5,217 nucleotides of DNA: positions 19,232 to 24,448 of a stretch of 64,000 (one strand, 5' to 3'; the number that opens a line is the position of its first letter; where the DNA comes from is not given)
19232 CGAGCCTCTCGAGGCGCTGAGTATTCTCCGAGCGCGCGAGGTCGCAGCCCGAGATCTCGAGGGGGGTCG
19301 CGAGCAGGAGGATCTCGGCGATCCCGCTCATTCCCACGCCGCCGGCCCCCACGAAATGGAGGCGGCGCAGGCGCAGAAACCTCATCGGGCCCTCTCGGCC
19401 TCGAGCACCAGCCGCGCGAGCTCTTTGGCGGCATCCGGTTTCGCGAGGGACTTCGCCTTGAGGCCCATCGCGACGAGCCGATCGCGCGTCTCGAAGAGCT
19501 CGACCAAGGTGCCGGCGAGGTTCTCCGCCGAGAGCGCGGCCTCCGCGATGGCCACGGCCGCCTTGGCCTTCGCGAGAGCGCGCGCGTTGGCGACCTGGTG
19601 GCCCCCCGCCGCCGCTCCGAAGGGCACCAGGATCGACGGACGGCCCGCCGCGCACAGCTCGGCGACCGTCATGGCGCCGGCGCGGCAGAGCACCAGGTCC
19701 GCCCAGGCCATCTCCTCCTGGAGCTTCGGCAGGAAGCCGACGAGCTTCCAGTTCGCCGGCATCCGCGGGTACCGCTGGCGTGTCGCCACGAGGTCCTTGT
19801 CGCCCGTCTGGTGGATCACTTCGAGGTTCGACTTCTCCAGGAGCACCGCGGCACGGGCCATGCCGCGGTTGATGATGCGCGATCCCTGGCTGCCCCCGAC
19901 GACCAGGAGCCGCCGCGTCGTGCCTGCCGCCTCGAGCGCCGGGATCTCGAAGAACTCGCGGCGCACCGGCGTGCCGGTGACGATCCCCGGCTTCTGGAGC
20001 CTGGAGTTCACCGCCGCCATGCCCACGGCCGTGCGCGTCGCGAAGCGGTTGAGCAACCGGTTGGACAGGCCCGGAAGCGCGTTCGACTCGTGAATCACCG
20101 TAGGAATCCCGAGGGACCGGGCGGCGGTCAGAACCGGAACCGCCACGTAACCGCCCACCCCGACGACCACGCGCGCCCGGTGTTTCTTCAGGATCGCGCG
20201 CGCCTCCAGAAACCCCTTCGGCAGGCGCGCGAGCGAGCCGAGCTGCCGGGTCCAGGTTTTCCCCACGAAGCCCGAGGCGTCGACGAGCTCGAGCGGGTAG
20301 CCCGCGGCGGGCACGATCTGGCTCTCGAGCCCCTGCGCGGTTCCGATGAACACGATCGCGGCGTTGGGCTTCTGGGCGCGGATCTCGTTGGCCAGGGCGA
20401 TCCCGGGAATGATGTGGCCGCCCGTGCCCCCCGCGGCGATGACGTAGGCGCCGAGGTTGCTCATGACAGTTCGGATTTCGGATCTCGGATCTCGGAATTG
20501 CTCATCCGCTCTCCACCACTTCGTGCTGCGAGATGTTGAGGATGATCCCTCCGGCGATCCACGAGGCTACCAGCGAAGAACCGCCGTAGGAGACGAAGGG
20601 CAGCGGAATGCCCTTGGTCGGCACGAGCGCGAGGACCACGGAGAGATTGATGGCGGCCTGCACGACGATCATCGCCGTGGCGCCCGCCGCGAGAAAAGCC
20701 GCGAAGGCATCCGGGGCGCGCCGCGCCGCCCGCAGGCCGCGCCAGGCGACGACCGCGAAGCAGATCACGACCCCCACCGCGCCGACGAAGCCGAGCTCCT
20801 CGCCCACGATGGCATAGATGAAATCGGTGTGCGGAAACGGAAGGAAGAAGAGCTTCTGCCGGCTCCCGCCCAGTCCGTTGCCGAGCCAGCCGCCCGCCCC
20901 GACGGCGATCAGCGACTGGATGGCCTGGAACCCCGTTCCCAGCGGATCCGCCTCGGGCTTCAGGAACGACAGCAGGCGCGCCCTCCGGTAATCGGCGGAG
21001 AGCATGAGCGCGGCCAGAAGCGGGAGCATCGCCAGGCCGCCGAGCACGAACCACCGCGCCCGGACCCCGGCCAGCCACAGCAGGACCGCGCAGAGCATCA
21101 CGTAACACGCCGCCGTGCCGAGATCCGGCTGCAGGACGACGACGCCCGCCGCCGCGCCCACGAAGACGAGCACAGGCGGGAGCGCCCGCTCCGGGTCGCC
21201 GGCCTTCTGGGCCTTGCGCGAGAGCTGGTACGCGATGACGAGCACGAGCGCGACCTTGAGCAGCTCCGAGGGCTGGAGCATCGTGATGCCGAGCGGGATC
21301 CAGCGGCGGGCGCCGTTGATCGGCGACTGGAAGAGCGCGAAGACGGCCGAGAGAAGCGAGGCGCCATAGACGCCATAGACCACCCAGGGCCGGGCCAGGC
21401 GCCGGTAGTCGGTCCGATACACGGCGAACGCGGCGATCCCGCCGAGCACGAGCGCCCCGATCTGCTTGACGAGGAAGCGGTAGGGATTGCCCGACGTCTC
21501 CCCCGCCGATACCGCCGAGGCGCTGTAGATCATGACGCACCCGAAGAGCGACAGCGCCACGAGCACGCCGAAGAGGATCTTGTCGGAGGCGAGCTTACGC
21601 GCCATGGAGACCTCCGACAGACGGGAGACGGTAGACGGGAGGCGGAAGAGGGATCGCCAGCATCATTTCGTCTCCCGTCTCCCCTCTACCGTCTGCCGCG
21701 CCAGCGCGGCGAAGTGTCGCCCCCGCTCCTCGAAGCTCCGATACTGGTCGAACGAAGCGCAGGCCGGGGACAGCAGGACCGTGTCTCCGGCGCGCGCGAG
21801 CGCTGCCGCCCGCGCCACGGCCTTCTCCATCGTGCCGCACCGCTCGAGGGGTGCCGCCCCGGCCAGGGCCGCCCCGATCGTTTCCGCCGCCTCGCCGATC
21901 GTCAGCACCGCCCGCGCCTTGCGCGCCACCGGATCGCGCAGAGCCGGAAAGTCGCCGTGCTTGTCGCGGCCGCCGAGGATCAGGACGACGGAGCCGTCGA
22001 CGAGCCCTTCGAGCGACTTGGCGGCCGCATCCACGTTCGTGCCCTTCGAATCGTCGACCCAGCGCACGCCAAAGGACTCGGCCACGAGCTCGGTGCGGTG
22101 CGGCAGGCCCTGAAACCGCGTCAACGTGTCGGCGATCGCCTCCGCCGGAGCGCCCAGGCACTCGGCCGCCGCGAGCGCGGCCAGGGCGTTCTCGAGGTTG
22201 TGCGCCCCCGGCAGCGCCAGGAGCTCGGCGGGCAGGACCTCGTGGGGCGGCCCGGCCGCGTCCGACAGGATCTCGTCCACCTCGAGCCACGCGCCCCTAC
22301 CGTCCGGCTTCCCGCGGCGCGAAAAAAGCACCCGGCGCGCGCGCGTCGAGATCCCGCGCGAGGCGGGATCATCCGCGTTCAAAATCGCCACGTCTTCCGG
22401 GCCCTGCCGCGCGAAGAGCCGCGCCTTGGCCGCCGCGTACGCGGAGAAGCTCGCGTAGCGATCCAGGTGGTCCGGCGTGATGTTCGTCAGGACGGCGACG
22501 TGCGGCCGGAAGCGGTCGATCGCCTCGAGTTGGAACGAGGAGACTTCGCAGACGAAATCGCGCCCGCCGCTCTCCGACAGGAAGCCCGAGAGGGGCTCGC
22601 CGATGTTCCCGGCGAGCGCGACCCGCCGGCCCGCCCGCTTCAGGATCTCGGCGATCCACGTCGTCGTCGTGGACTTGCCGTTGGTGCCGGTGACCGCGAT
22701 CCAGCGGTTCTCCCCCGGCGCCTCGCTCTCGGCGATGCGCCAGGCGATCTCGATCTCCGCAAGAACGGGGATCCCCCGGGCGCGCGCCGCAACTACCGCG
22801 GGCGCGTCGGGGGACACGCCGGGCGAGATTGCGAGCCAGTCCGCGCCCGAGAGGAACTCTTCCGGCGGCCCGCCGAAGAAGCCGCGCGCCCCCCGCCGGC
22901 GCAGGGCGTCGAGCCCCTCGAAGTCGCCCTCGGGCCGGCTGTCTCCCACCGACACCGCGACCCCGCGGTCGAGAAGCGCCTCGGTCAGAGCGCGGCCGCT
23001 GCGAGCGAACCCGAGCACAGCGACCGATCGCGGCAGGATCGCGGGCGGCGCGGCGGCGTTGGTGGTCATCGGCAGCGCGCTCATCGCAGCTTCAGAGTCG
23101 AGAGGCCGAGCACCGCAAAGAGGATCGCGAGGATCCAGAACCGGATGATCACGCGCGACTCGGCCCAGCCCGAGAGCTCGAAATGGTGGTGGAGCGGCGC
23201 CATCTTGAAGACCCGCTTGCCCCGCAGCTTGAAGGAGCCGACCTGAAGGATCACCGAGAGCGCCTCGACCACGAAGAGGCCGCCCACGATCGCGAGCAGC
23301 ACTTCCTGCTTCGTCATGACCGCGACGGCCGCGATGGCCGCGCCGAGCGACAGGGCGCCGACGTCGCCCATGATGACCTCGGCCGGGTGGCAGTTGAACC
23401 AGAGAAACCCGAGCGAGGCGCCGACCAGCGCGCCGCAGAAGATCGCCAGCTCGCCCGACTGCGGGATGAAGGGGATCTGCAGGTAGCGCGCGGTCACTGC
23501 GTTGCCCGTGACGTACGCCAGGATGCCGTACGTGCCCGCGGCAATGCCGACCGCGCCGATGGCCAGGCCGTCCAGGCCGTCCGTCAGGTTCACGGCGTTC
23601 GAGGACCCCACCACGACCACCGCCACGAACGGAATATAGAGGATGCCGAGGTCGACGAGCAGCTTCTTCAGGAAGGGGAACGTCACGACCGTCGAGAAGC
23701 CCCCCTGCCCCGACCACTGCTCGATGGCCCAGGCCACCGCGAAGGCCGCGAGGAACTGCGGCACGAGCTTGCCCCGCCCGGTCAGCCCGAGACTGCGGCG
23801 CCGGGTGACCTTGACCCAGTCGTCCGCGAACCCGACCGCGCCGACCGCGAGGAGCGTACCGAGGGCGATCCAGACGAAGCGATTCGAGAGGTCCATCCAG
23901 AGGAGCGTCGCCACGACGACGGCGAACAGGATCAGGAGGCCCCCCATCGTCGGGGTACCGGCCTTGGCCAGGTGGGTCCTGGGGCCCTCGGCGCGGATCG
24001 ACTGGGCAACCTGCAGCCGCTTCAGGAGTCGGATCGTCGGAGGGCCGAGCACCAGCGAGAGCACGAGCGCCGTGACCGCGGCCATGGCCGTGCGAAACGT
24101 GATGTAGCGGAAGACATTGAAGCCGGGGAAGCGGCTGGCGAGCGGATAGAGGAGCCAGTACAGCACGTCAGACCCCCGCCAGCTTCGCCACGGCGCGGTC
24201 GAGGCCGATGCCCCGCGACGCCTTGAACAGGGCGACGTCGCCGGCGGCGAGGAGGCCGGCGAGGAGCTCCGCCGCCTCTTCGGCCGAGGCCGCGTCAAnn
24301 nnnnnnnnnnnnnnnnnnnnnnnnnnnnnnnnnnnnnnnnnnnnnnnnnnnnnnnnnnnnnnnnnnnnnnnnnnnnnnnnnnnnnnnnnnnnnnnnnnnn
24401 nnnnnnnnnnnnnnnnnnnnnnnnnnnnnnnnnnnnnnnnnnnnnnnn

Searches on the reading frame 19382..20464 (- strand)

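Call 11: search_protein_families(library=pfam, proteins=[window:19382-20464:-], max_evalue=0.0001)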
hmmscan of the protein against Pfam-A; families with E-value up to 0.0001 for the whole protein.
window:19382-20464:- (360 aa): 2 families
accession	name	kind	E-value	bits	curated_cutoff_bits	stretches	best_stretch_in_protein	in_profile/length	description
PF04101.22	Glyco_tran_28_C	-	5.2e-39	134.4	22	1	186-349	2-166/166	Glycosyltransferase family 28 C-terminal domain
PF03033.26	Glyco_transf_28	-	2.2e-36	125.4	26.2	1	8-146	2-138/139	Glycosyltransferase family 28 N-terminal domain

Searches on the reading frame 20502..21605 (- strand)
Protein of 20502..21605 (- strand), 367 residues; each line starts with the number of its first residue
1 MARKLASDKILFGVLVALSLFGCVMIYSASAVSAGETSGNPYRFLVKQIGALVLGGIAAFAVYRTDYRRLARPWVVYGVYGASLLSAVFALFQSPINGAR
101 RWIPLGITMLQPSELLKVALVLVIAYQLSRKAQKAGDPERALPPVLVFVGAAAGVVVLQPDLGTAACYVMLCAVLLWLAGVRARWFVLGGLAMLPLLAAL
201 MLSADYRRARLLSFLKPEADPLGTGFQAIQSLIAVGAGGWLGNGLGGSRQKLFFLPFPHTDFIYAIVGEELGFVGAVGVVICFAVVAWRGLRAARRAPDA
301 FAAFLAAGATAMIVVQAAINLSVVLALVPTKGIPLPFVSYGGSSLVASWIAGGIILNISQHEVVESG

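Call 12: search_protein_families(library=pfam, proteins=[window:20502-21605:-], max_evalue=0.0001)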
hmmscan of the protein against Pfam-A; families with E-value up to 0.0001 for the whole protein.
window:20502-21605:- (367 aa): 1 family
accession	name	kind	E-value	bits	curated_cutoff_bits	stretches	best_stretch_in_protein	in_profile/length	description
PF01098.24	FTSW_RODA_SPOVE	-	1.9e-101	340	26.4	1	11-362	4-354/356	Cell cycle protein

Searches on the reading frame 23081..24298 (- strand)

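Call 12: search_protein_families(library=pfam, proteins=[window:23081-24298:-], max_evalue=0.0001)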
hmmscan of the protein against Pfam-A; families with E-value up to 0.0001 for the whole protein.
window:23081-24298:- (405 aa): 2 families
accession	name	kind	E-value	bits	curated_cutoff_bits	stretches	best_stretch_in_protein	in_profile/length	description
PF00953.26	Glycos_transf_4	-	4.3e-32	111.7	27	1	143-329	2-159/160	Glycosyl transferase family 4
PF10555.14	MraY_sig1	-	5.2e-06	26.1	20.1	1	112-124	1-13/13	Phospho-N-acetylmuramoyl-pentapeptide-transferase signature 1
